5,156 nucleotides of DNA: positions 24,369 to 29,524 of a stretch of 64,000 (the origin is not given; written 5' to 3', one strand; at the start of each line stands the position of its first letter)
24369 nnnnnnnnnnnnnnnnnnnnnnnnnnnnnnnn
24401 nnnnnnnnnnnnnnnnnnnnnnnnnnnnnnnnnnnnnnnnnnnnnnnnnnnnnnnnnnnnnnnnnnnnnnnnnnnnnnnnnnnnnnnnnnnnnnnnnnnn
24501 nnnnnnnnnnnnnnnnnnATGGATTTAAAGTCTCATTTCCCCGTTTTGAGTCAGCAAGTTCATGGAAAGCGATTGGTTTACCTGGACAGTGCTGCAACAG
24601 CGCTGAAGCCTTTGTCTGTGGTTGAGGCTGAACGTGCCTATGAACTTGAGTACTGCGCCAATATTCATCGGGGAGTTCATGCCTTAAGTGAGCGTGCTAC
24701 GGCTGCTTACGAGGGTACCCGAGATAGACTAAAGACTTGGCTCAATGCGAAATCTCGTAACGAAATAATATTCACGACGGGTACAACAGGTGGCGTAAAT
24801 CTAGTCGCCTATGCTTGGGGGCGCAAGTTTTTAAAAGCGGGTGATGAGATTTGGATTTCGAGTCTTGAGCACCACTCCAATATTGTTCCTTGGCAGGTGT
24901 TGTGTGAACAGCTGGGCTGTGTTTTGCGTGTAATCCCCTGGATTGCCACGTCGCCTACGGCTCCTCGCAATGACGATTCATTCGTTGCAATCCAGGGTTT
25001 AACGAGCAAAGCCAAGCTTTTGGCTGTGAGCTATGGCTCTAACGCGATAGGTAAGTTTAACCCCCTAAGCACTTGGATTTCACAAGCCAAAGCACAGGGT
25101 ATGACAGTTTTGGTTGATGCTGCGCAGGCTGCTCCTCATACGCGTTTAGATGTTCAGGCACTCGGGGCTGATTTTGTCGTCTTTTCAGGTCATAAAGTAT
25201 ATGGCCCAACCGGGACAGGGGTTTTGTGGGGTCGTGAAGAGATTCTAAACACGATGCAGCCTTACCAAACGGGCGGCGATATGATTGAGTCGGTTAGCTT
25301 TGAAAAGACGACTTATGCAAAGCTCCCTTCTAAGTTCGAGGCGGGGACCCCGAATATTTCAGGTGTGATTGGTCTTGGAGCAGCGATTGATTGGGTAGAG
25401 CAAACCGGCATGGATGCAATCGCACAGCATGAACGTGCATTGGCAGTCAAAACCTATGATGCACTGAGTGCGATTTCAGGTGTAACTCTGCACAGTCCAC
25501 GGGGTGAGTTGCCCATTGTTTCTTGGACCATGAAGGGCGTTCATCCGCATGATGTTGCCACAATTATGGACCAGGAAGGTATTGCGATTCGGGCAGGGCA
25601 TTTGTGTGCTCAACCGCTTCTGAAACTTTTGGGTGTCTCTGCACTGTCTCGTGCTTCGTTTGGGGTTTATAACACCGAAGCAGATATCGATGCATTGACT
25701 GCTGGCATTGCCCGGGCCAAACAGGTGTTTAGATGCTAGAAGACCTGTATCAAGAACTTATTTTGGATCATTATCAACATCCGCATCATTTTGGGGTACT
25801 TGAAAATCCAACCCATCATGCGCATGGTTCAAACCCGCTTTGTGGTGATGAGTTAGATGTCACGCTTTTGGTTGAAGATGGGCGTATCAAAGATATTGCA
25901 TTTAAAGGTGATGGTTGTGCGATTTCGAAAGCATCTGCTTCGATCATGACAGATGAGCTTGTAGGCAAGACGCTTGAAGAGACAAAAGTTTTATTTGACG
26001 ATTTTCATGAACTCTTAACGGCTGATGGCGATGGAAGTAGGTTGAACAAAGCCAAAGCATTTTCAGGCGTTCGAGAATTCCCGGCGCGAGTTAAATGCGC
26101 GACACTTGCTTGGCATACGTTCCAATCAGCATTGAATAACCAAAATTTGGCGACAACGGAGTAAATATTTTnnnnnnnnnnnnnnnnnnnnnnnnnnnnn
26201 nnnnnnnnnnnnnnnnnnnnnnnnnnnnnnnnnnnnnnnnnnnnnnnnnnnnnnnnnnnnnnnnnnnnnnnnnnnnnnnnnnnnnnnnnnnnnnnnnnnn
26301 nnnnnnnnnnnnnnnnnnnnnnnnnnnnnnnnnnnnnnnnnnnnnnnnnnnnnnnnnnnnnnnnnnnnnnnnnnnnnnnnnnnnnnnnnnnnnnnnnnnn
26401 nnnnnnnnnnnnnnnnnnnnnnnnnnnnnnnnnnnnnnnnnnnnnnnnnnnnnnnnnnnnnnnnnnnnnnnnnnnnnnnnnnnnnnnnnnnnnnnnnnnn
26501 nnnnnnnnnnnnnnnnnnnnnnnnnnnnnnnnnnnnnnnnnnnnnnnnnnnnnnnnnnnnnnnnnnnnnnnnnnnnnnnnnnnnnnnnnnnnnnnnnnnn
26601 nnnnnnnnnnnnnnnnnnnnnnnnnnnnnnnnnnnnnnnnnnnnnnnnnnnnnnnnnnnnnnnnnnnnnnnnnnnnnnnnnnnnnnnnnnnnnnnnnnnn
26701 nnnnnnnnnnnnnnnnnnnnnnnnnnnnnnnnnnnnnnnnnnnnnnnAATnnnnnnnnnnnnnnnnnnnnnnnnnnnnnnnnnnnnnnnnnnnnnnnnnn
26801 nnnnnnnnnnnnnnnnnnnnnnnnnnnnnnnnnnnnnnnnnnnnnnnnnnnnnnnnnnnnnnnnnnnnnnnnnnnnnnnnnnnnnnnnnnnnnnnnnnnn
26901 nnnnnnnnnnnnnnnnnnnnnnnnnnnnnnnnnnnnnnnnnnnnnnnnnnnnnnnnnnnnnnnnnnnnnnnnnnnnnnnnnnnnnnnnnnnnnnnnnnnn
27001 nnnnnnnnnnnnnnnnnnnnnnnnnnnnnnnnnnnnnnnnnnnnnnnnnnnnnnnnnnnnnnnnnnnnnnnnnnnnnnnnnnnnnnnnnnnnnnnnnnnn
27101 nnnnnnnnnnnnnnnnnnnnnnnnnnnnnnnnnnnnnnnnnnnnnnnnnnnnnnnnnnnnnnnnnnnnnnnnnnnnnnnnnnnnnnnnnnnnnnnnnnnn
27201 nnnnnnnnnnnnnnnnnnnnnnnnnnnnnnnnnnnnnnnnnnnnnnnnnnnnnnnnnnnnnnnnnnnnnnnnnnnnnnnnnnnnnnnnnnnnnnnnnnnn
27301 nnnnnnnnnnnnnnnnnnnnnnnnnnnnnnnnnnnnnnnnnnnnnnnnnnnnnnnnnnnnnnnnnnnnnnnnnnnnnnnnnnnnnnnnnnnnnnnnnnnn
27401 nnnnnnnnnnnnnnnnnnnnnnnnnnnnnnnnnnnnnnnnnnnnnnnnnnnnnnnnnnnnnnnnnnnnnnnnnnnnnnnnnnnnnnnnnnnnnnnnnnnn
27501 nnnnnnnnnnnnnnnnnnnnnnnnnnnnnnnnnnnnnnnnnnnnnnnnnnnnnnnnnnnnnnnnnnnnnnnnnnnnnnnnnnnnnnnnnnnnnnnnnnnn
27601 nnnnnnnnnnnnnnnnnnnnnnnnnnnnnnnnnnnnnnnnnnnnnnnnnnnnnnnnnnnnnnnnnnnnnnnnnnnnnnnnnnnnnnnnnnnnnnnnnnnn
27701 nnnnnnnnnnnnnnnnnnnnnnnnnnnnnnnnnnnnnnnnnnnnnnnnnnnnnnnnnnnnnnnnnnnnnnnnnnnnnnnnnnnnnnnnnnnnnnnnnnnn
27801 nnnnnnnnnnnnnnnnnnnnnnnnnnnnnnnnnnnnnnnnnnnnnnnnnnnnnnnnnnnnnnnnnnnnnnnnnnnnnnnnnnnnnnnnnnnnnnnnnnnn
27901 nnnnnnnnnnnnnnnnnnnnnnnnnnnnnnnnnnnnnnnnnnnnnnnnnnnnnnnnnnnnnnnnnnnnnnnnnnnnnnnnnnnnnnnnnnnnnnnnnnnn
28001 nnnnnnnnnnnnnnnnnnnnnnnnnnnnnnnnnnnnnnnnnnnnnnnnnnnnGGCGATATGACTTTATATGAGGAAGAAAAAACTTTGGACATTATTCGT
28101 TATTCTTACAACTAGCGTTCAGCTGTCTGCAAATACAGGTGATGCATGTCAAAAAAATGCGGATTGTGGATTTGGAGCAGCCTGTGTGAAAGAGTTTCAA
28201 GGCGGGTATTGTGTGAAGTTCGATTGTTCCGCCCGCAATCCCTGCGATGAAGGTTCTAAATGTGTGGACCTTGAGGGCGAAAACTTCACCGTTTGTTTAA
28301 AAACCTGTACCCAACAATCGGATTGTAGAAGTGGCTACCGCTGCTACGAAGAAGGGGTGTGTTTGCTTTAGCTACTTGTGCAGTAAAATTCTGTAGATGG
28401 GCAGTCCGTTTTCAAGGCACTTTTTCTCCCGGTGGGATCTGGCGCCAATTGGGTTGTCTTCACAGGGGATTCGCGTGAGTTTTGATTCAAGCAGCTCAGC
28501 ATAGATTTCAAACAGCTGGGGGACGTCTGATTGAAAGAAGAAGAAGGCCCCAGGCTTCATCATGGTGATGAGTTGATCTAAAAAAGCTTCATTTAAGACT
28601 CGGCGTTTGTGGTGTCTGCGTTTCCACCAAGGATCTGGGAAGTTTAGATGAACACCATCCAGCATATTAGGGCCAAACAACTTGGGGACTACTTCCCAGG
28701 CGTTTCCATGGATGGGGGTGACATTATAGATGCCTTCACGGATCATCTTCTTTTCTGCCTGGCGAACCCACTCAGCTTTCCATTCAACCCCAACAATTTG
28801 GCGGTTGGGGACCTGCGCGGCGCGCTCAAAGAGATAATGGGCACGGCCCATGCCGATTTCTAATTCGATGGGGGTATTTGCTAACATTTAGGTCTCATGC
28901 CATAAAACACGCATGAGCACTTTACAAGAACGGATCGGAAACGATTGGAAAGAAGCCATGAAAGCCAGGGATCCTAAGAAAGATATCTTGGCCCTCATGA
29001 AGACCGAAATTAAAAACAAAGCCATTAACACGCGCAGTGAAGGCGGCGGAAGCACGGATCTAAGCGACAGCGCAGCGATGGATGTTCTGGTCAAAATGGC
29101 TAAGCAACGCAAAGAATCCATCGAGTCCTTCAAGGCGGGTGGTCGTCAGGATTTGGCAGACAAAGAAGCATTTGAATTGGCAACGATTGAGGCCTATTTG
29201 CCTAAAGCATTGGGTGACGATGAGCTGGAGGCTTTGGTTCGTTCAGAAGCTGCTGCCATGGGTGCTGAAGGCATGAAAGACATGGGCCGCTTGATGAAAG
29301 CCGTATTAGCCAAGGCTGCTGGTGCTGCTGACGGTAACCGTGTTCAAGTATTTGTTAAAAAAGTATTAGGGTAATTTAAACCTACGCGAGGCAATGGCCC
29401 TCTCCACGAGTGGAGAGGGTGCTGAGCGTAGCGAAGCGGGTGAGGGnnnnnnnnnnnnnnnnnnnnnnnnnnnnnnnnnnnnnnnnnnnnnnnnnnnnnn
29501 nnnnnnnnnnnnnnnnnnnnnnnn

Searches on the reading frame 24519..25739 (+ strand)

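Call 29: search_protein_families(library=pfam, proteins=[window:24519-25739:+])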
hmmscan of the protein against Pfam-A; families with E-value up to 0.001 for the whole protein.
window:24519-25739:+ (406 aa): 1 family
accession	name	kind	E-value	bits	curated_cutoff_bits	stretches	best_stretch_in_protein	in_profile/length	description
PF00266.25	Aminotran_5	-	2.2e-128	428.8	21.5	1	20-393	1-371/371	Aminotransferase class-V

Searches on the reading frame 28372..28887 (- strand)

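Call 29: search_protein_families(library=pfam, proteins=[window:28372-28887:-])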
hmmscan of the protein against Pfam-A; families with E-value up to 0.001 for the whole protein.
window:28372-28887:- (171 aa): 3 families
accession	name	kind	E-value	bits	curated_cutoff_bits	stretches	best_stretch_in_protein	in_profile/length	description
PF02390.23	Methyltransf_4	-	1e-36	126.5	24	1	5-166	2-172/173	Putative methyltransferase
PF13649.12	Methyltransf_25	-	1.8e-05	25.8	27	1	9-84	2-73/97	Methyltransferase domain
PF13847.12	Methyltransf_31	-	0.0001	22.5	27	1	9-122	8-113/145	Methyltransferase domain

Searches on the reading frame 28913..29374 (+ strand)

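Call 30: search_protein_families(library=pfam, proteins=[window:28913-29374:+])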
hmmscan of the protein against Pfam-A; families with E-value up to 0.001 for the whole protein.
window:28913-29374:+ (153 aa): 1 family
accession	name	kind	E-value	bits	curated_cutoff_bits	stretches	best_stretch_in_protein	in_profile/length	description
PF09424.15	YqeY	-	6.6e-43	146.7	27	1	6-152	2-143/143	Yqey-like protein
